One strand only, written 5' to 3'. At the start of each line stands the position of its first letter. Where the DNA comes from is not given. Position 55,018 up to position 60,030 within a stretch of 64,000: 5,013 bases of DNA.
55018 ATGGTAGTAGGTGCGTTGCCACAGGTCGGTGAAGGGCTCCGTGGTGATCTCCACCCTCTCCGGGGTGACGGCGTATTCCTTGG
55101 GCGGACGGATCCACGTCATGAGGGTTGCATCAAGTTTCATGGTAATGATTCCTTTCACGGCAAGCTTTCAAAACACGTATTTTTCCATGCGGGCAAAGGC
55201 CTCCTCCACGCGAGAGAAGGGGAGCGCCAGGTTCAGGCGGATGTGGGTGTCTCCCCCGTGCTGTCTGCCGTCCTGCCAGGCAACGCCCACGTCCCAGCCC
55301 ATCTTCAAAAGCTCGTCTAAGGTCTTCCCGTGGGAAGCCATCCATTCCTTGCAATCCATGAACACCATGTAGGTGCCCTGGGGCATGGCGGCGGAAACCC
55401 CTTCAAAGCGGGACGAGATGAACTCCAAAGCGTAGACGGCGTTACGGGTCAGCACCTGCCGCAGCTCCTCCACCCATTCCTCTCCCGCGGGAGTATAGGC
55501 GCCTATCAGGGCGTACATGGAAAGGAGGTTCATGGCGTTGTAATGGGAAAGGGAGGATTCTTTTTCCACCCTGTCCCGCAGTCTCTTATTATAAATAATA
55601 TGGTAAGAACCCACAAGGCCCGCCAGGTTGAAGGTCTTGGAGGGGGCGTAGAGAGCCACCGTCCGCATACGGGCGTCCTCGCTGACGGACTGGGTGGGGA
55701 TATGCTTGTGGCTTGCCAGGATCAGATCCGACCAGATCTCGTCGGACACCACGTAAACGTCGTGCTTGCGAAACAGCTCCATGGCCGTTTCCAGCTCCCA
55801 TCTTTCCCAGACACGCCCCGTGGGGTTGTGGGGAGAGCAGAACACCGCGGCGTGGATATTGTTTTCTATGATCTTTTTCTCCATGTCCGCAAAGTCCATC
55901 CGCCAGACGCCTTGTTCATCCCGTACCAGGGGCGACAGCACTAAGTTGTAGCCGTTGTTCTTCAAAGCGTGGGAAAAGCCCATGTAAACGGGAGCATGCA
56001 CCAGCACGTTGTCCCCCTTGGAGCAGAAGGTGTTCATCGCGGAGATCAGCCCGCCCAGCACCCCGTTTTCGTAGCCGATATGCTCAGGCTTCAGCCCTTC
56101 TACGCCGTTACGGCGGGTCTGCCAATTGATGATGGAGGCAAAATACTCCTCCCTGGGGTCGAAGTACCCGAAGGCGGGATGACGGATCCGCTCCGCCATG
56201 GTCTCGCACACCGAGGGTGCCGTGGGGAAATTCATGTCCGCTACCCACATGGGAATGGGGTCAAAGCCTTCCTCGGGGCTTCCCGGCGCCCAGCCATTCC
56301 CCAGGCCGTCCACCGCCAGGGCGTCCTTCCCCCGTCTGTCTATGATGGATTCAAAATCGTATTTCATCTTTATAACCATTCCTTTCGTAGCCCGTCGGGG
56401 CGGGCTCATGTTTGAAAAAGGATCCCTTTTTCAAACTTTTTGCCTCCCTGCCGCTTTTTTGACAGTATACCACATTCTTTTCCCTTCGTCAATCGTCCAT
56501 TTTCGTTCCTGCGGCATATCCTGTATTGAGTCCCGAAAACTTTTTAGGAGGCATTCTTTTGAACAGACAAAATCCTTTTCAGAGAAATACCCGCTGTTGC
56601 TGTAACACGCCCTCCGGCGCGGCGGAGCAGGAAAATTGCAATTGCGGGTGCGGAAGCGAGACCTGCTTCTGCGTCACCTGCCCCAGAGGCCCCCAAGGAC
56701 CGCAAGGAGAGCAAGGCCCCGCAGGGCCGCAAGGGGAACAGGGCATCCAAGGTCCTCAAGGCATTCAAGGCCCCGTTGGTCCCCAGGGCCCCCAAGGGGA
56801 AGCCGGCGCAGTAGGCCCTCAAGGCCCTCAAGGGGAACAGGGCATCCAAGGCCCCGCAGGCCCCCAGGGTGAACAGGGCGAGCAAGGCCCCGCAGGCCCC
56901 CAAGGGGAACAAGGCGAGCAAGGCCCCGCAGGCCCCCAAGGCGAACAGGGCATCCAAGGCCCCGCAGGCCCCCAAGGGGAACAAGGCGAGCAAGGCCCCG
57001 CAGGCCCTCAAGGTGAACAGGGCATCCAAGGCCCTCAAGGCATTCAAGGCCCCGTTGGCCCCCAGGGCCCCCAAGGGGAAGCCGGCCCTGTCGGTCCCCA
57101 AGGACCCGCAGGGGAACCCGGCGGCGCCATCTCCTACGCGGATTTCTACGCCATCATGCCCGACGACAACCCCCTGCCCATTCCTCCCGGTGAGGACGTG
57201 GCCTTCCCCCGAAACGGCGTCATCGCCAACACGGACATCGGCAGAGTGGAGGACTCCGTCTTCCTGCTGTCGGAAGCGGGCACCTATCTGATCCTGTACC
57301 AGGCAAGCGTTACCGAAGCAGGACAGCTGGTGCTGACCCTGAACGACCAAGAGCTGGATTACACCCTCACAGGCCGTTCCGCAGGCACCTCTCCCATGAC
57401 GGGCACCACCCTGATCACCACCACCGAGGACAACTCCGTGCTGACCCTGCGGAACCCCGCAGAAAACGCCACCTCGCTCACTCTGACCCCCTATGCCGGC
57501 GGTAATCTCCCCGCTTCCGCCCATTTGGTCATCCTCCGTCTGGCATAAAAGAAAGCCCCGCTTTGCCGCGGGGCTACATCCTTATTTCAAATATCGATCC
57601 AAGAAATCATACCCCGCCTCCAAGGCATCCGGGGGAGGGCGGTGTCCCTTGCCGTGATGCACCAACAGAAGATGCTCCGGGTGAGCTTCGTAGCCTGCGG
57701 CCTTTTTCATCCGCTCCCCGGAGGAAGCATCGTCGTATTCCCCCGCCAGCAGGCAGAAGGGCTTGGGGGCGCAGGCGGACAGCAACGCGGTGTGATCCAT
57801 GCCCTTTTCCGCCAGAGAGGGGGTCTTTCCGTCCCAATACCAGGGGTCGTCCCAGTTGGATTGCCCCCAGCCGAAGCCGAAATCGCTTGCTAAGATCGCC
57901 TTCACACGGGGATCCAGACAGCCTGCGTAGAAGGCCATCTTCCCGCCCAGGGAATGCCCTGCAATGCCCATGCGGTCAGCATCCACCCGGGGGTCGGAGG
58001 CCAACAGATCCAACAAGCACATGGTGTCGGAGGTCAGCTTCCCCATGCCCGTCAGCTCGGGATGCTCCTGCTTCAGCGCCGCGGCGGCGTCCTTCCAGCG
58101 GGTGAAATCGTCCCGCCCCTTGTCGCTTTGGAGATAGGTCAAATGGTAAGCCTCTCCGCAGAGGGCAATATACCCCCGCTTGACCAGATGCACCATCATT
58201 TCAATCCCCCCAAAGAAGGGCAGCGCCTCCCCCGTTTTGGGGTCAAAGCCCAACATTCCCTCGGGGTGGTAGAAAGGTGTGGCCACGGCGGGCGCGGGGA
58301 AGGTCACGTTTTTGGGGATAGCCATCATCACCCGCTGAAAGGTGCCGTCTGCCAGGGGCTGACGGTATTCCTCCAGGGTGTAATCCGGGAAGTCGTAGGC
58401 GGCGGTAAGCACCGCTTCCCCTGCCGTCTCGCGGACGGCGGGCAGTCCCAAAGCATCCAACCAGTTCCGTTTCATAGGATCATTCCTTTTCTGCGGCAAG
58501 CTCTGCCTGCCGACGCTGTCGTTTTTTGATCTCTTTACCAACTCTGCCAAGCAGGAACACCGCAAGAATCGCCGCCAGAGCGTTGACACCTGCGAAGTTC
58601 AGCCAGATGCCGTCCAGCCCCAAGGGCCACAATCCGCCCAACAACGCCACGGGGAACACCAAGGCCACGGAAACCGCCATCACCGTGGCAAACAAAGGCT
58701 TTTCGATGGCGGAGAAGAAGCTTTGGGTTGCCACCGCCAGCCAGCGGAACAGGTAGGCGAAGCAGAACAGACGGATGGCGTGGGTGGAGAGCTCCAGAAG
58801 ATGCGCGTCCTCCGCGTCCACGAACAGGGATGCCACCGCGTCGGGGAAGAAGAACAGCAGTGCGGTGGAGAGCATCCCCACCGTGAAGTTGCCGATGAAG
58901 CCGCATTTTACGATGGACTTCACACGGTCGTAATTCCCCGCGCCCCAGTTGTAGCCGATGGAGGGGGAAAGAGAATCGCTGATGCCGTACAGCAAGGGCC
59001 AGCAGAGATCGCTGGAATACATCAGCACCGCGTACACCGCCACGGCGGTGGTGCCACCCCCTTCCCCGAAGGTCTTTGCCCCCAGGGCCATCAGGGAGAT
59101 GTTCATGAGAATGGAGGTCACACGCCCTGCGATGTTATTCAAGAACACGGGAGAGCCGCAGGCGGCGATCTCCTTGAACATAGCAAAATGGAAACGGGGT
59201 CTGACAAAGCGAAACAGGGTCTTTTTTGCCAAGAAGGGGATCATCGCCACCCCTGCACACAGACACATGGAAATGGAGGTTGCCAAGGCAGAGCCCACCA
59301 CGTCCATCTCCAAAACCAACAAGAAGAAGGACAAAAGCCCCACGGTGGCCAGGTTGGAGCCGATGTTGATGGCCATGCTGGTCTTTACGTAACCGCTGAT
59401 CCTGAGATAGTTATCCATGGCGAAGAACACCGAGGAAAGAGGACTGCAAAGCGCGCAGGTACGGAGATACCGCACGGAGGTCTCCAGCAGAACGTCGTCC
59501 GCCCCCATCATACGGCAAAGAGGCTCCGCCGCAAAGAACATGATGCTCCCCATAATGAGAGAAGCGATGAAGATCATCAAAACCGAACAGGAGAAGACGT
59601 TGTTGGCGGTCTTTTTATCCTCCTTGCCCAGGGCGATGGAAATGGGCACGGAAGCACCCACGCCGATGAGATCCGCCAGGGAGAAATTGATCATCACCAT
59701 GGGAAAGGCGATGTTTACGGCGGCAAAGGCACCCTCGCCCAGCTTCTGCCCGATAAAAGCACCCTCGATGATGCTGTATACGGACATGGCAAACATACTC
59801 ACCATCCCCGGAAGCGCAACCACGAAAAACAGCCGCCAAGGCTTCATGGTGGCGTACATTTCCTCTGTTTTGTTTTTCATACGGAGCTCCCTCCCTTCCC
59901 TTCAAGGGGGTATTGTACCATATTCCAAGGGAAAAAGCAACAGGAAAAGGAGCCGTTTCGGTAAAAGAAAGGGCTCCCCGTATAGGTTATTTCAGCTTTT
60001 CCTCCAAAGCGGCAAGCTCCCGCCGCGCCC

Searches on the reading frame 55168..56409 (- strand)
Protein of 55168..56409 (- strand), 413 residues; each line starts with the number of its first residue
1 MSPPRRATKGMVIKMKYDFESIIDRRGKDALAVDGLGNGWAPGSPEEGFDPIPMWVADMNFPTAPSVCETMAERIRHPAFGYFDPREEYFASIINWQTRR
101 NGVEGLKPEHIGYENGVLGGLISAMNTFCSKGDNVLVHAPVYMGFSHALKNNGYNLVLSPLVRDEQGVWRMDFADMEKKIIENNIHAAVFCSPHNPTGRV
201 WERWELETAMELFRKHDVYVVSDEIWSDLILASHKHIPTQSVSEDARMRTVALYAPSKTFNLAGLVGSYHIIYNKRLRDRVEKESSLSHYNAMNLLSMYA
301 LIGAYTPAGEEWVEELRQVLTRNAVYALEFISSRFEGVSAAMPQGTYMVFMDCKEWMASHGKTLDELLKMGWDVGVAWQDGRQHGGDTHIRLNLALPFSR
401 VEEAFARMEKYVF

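Call 71: search_protein_families(library=pfam, proteins=[window:55168-56409:-], max_evalue=0.00001)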
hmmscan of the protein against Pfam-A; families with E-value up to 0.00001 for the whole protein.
window:55168-56409:- (413 aa): 1 family
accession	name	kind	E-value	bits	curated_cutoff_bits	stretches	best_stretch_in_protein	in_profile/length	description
PF00155.27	Aminotran_1_2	-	3.7e-29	102.5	19.7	1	61-405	13-358/361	Aminotransferase class I and II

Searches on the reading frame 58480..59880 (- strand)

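Call 71: search_protein_families(library=pfam, proteins=[window:58480-59880:-], max_evalue=0.00001)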
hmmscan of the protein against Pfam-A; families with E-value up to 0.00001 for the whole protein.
window:58480-59880:- (466 aa): 1 family
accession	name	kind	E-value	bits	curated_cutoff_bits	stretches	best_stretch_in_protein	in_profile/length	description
PF01554.23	MatE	-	1.4e-35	122.8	24.9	2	24-178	1-154/161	MatE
